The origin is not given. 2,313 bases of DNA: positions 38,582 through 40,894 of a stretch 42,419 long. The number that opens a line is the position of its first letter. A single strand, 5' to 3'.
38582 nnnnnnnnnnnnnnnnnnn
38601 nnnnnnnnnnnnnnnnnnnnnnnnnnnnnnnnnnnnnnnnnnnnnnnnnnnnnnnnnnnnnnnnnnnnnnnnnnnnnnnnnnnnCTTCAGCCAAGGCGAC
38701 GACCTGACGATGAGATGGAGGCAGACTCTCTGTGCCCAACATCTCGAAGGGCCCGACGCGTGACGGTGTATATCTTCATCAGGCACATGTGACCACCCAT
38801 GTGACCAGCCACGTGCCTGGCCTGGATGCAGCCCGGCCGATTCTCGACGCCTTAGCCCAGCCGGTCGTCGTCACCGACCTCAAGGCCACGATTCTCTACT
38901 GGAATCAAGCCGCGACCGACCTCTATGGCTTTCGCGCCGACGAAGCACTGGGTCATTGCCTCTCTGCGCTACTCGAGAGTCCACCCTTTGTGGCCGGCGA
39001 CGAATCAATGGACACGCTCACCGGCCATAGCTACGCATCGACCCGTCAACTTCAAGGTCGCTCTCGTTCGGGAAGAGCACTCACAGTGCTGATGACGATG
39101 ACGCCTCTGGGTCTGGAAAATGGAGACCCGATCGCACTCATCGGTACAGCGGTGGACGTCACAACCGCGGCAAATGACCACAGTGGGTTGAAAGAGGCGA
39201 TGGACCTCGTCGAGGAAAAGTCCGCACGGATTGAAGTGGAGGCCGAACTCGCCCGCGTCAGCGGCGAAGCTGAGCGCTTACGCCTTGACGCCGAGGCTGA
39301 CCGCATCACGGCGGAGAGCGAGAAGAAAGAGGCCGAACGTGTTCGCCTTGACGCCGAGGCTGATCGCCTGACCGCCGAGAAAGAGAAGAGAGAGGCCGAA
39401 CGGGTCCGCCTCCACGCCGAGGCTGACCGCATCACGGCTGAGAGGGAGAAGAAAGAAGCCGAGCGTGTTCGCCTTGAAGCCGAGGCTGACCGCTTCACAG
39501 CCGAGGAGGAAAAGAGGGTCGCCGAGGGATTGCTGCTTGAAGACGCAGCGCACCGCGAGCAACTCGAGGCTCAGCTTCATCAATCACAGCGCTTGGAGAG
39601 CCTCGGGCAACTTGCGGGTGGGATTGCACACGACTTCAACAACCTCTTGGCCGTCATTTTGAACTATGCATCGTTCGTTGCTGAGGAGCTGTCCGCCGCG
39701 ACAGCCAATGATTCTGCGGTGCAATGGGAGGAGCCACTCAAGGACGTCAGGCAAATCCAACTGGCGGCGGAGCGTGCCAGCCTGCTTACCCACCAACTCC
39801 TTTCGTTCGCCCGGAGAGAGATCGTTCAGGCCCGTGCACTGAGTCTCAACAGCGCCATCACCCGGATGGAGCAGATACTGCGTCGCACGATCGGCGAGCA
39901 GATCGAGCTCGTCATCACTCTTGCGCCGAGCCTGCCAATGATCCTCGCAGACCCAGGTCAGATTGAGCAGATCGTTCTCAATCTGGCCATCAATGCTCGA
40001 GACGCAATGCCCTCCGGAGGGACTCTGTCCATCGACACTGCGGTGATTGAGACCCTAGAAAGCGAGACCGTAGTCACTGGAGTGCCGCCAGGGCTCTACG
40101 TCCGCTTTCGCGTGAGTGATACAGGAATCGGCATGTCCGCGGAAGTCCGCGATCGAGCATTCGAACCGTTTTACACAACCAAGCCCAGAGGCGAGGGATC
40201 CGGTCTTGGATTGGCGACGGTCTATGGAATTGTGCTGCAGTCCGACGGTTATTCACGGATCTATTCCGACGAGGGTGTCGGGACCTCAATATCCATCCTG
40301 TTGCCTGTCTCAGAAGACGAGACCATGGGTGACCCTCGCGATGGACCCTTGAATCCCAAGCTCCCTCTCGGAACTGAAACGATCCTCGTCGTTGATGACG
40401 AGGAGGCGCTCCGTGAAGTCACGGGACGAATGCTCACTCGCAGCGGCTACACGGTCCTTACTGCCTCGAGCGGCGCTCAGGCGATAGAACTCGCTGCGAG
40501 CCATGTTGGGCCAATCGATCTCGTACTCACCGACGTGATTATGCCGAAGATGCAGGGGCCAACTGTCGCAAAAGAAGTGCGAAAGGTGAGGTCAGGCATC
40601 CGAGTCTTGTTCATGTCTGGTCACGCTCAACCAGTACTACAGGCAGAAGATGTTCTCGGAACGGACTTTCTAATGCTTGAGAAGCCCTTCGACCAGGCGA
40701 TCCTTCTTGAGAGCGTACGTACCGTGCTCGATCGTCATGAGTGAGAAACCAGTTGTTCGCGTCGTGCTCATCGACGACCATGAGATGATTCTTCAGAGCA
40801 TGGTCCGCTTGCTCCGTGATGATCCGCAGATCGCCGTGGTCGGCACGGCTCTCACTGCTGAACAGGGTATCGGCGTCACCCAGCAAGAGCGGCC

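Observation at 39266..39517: Four tandem 63-bp (21-aa) repeats expanding the helix between the PAS sensor and the kinase core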

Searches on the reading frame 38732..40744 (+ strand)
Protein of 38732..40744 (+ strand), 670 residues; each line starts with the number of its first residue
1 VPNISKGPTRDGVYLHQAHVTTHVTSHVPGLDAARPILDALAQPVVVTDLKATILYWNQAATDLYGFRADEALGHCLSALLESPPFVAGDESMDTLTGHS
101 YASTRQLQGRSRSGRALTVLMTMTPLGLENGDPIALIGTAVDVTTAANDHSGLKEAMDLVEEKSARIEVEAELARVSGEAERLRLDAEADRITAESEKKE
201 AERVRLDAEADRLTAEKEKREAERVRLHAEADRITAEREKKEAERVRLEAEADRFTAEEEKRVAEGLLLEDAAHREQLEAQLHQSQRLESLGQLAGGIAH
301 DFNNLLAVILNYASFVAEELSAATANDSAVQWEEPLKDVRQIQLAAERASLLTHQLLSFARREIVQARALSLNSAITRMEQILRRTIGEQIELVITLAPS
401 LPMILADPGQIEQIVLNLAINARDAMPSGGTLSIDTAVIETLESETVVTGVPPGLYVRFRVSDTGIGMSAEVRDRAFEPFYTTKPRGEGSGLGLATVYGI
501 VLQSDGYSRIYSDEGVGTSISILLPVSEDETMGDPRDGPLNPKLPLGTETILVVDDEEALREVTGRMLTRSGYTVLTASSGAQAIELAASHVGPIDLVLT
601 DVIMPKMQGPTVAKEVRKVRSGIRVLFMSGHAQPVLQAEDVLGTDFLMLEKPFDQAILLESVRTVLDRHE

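Call 5: search_protein_families(library=pfam, proteins=[window:38732-40744:+], max_evalue=0.01)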
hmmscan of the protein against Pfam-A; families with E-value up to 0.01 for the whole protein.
window:38732-40744:+ (670 aa): 7 families
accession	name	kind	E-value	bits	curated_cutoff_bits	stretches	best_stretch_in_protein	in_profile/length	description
PF00072.30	Response_reg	-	4e-20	72.5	30.2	1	551-662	1-110/111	Response regulator receiver domain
PF02518.31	HATPase_c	-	1.5e-18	67.7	26.4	1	407-527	2-110/111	Histidine kinase-, DNA gyrase B-, and HSP90-like ATPase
PF08448.16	PAS_4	-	1.8e-11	44.6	23.1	1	38-146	1-108/110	PAS fold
PF00989.32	PAS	-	1.9e-09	37.9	22.6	1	37-142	6-112/113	PAS fold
PF13426.13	PAS_9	-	1.8e-07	31.8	27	1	44-144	3-102/103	PAS domain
PF13188.13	PAS_8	-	1.8e-06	28.1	21.8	1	37-81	6-50/65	PAS domain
PF00512.31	HisKA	-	2.4e-05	24.7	26.9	1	291-363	2-64/66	His Kinase A (phospho-acceptor) domain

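Call 7: find_homologous_proteins(query=window:38732-40741:+, max_evalue=1e-10)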
Query window:38732-40741:+ (670 aa): 7998 proteins with E <= 1e-10 among 8000 candidates; the best 120 are listed.
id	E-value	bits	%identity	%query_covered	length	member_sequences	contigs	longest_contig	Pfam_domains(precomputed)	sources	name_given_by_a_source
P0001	0.0e+0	1430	100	100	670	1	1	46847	PF13426.14,PF13188.14,PF08448.17,PF02518.32,PF00512.32,PF00989.32,PF00072.31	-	-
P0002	0.0e+0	1285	91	100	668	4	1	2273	PF13426.14,PF13188.14,PF08448.17,PF02518.32,PF00512.32,PF00989.32,PF00072.31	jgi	jgi:PAS domain S-box-containing protein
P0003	0.0e+0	1262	90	100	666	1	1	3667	PF13426.14,PF13188.14,PF08448.17,PF02518.32,PF00512.32,PF00989.32,PF00072.31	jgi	jgi:PAS domain S-box-containing protein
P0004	0.0e+0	1215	87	100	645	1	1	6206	PF13426.14,PF13188.14,PF08448.17,PF02518.32,PF00512.32,PF00989.32,PF00072.31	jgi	jgi:two-component system, cell cycle sensor histidine kinase and response regulator CckA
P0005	0.0e+0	1206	87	100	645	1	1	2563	PF13426.14,PF13188.14,PF08448.17,PF02518.32,PF00512.32,PF00989.32,PF00072.31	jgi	jgi:PAS domain S-box-containing protein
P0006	0.0e+0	1183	86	94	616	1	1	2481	PF13426.14,PF13188.14,PF08448.17,PF02518.32,PF00512.32,PF00989.32,PF00072.31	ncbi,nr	ncbi:MAG TPA: ATP-binding protein, partial [Planctomycetaceae bacterium]|nr:ATP-binding protein [Pla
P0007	0.0e+0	1122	83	97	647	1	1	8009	PF08447.19,PF13426.14,PF13188.14,PF08448.17,PF02518.32,PF00512.32,PF00989.32,PF00072.31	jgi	jgi:PAS domain S-box-containing protein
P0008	0.0e+0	1114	83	97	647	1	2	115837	PF13426.14,PF13188.14,PF08448.17,PF02518.32,PF00512.32,PF00989.32,PF00072.31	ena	-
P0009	0.0e+0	1109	83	96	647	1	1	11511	PF13426.14,PF13188.14,PF08448.17,PF02518.32,PF00512.32,PF00989.32,PF00072.31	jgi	jgi:PAS domain S-box-containing protein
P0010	0.0e+0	1105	83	96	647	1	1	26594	PF13426.14,PF13188.14,PF08448.17,PF02518.32,PF00512.32,PF00989.32,PF00072.31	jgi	jgi:PAS domain S-box-containing protein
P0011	0.0e+0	1104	83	97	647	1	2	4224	PF13426.14,PF13188.14,PF08448.17,PF02518.32,PF00512.32,PF00989.32,PF00072.31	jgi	jgi:two-component system, cell cycle sensor histidine kinase and response regulator CckA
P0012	0.0e+0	1103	83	97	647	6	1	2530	PF13426.14,PF13188.14,PF08448.17,PF02518.32,PF00512.32,PF00989.32,PF00072.31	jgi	jgi:PAS domain S-box-containing protein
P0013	0.0e+0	1097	82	97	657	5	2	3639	PF13426.14,PF13188.14,PF08448.17,PF02518.32,PF00512.32,PF00989.32,PF00072.31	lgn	-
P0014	0.0e+0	1095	80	97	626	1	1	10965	PF13426.14,PF13188.14,PF08448.17,PF02518.32,PF00512.32,PF00989.32,PF00072.31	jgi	jgi:PAS domain S-box-containing protein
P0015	0.0e+0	1095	82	97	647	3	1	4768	PF13426.14,PF13188.14,PF08448.17,PF02518.32,PF00512.32,PF00989.32,PF00072.31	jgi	jgi:PAS domain S-box-containing protein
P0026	1.7e-272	924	69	75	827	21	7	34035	PF13426.14,PF02518.32,PF00512.32,PF00989.32,PF00072.31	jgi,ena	jgi:hypothetical protein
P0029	1.0e-259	881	65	75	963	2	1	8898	PF02518.32,PF00989.32,PF00072.31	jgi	jgi:PAS domain S-box-containing protein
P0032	1.9e-252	857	63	95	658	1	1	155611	PF13426.14,PF13188.14,PF24820.2,PF02518.32,PF00989.32,PF00072.31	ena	-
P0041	9.7e-240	815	66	75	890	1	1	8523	PF02518.32,PF00989.32,PF00072.31,PF10711.16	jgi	jgi:PAS domain S-box-containing protein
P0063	2.5e-219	748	61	94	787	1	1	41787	PF13426.14,PF02518.32,PF00512.32,PF00989.32,PF00072.31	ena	-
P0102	4.7e-207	707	65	75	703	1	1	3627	PF13426.14,PF13188.14,PF02518.32,PF00512.32,PF00989.32,PF00072.31,PF11869.15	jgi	jgi:PAS domain S-box-containing protein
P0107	1.0e-205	703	78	65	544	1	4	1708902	PF13426.14,PF13188.14,PF08448.17,PF02518.32,PF00989.32,PF00072.31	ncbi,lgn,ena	ncbi:MAG: response regulator [Acidimicrobiales bacterium]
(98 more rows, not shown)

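Call 27: find_encoding_contigs(protein=P0107, flank=6000, max_places=3)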
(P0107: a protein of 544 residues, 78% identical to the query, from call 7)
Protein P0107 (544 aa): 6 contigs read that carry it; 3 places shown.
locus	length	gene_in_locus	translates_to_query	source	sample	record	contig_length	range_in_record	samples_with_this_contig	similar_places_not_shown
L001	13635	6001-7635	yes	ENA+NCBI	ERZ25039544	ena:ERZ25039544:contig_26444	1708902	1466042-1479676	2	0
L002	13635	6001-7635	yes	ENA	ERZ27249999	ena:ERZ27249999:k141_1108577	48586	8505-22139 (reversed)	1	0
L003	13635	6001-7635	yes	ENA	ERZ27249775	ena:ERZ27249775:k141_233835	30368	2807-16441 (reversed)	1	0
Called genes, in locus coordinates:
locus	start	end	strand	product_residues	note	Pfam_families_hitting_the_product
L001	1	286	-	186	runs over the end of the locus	PF03729:DUF308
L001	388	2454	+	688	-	PF06480:FtsH_ext, PF00004:AAA, PF17862:AAA_lid_3, PF01434:Peptidase_M41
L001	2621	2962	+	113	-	PF13564:DoxX_2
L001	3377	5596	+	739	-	PF00989:PAS (faint), PF08448:PAS_4, PF00990:GGDEF, PF00563:EAL, PF00072:Response_reg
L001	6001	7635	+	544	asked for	PF00989:PAS, PF08448:PAS_4 (weak), PF13188:PAS_8, PF13426:PAS_9, PF02518:HATPase_c, PF00072:Response_reg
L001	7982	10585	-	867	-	PF00082:Peptidase_S8 (weak), PF01833:TIG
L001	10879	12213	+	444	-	PF00480:ROK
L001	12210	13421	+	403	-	PF00723:Glyco_hydro_15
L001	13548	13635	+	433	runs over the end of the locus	PF01547:SBP_bac_1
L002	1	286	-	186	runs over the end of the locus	PF03729:DUF308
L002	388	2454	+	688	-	PF06480:FtsH_ext, PF00004:AAA, PF17862:AAA_lid_3, PF01434:Peptidase_M41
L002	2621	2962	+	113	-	PF13564:DoxX_2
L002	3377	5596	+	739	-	PF00989:PAS (faint), PF08448:PAS_4, PF00990:GGDEF, PF00563:EAL, PF00072:Response_reg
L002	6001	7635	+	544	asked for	PF00989:PAS, PF08448:PAS_4 (weak), PF13188:PAS_8, PF13426:PAS_9, PF02518:HATPase_c, PF00072:Response_reg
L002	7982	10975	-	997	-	PF09286:Pro-kuma_activ, PF00082:Peptidase_S8 (weak), PF01833:TIG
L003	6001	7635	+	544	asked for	PF00989:PAS, PF08448:PAS_4 (weak), PF13188:PAS_8, PF13426:PAS_9, PF02518:HATPase_c, PF00072:Response_reg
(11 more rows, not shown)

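Call 28: find_encoding_contigs(protein=P0026, flank=5000, max_places=2)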
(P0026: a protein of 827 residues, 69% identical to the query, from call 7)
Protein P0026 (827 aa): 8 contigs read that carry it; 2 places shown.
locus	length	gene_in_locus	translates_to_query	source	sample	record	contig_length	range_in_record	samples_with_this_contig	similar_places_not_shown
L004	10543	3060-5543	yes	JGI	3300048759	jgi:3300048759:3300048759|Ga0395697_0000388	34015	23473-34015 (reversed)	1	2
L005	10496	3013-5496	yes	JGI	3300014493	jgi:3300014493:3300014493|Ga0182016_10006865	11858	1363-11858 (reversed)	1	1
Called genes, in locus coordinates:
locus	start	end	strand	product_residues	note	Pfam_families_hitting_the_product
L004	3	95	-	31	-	?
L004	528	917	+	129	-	-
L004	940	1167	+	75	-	PF12844:HTH_19, PF13560:HTH_31, PF01381:HTH_3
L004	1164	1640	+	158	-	PF09946:DUF2178 (weak)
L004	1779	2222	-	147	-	PF04075:F420H2_quin_red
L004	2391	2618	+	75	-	PF08922:DUF1905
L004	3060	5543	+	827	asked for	PF00989:PAS (weak), PF13426:PAS_9, PF00512:HisKA (faint), PF02518:HATPase_c, PF00072:Response_reg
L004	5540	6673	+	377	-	PF00072:Response_reg, PF00563:EAL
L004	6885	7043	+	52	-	-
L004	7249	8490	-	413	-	PF05977:MFS_3, PF07690:MFS_1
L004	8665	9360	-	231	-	PF13489:Methyltransf_23, PF13649:Methyltransf_25, PF13847:Methyltransf_31 (weak), PF08241:Methyltransf_11, PF08242:Methyltransf_12 (weak)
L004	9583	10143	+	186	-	PF00857:Isochorismatase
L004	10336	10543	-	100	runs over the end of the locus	PF13744:HTH_37 (faint), PF13560:HTH_31, PF12844:HTH_19, PF01381:HTH_3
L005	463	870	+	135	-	-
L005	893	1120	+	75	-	PF12844:HTH_19, PF13560:HTH_31, PF01381:HTH_3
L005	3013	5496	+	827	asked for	PF00989:PAS (weak), PF13426:PAS_9, PF00512:HisKA (faint), PF02518:HATPase_c, PF00072:Response_reg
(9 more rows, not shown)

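Call 29: find_encoding_contigs(protein=P0063, flank=5000, max_places=2)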
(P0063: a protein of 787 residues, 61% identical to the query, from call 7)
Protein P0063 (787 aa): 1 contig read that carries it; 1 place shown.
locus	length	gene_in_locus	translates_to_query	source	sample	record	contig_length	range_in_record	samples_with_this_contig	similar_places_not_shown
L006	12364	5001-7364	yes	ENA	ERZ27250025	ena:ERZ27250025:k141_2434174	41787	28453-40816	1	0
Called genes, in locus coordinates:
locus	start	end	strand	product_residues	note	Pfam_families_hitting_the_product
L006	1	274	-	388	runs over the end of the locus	PF00072:Response_reg, PF00563:EAL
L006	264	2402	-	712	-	PF05227:CHASE3, PF00512:HisKA (weak), PF02518:HATPase_c, PF00072:Response_reg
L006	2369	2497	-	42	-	-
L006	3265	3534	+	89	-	PF01381:HTH_3, PF12844:HTH_19, PF13560:HTH_31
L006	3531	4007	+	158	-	PF09946:DUF2178 (weak)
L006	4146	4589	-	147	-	PF04075:F420H2_quin_red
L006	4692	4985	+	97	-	PF08922:DUF1905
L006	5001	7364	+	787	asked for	PF00989:PAS (weak), PF13426:PAS_9, PF00512:HisKA (faint), PF02518:HATPase_c, PF00072:Response_reg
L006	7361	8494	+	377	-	PF00072:Response_reg, PF00563:EAL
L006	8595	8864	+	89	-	-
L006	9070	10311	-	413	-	PF05977:MFS_3, PF07690:MFS_1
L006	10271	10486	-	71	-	-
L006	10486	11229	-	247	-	PF13489:Methyltransf_23, PF08241:Methyltransf_11, PF08242:Methyltransf_12 (weak), PF13649:Methyltransf_25, PF13847:Methyltransf_31 (weak)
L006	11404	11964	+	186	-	PF00857:Isochorismatase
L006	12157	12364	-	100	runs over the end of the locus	PF13744:HTH_37 (faint), PF13560:HTH_31, PF12844:HTH_19, PF01381:HTH_3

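Call 37: predict_structure(alignment_id=A1)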
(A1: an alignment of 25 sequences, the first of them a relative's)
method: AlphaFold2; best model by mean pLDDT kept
length: 670 residues; sequences in the alignment: 25
mean_pLDDT: 56.9   pTM: 0.28
mean pLDDT of the five models: 56.9, 54.8, 54.5, 54.0, 45.1
residues with pLDDT >= 90: 18; 70-90: 143; 50-70: 263; < 50: 246
segments of 3 or more residues with pLDDT < 50: 1-31, 50-53, 66-100, 110-115, 129-132, 148-170, 287-292, 294-305, 352-354, 356-386, 403-409, 421-430, 470-496, 528-544, 632-636, 641-644
pLDDT, mean of each block of 10 residues (from residue 1): 35 32 38 55 54 54 49 40 39 35 53 48 53 53 50 34 42 52 65 71 78 77 76 74 71 62 61 64 52 47 49 57 59 55 51 48 36 36 47 58 48 52 46 62 61 69 54 43 29 46 60 54 58 30 58 86 81 89 90 88 80 86 82 50 59 73 72
secondary structure, 60 per line:
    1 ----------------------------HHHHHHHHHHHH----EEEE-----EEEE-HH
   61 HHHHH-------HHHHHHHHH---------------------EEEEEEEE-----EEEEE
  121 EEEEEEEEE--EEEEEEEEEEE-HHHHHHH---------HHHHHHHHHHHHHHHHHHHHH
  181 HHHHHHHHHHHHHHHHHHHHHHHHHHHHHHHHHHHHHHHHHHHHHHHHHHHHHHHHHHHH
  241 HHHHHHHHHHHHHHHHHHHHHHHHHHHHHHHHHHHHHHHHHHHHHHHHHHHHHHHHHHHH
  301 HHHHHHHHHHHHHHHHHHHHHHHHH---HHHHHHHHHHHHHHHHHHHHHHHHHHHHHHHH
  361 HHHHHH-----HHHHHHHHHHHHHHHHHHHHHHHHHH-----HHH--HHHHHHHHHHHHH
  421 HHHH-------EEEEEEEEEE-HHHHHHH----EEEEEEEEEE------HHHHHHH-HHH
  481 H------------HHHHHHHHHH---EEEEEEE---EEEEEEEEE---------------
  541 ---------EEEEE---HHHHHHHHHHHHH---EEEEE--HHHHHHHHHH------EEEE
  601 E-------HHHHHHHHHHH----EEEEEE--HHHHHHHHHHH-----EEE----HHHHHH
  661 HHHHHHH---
elements in order (helices of 4 or more, strands of 3 or more residues): H29-40 E45-48 E54-57 H59-65 H73-81 E103-110 E116-129 E132-142 H144-150 H160-325 H329-366 H372-397 H408-424 E432-441 H443-449 E454-463 H470-476 H478-481 H494-503 E507-513 E517-525 E550-554 H558-570 E574-578 H581-590 E597-601 H609-619 E624-629 H632-642 E648-650 H655-667
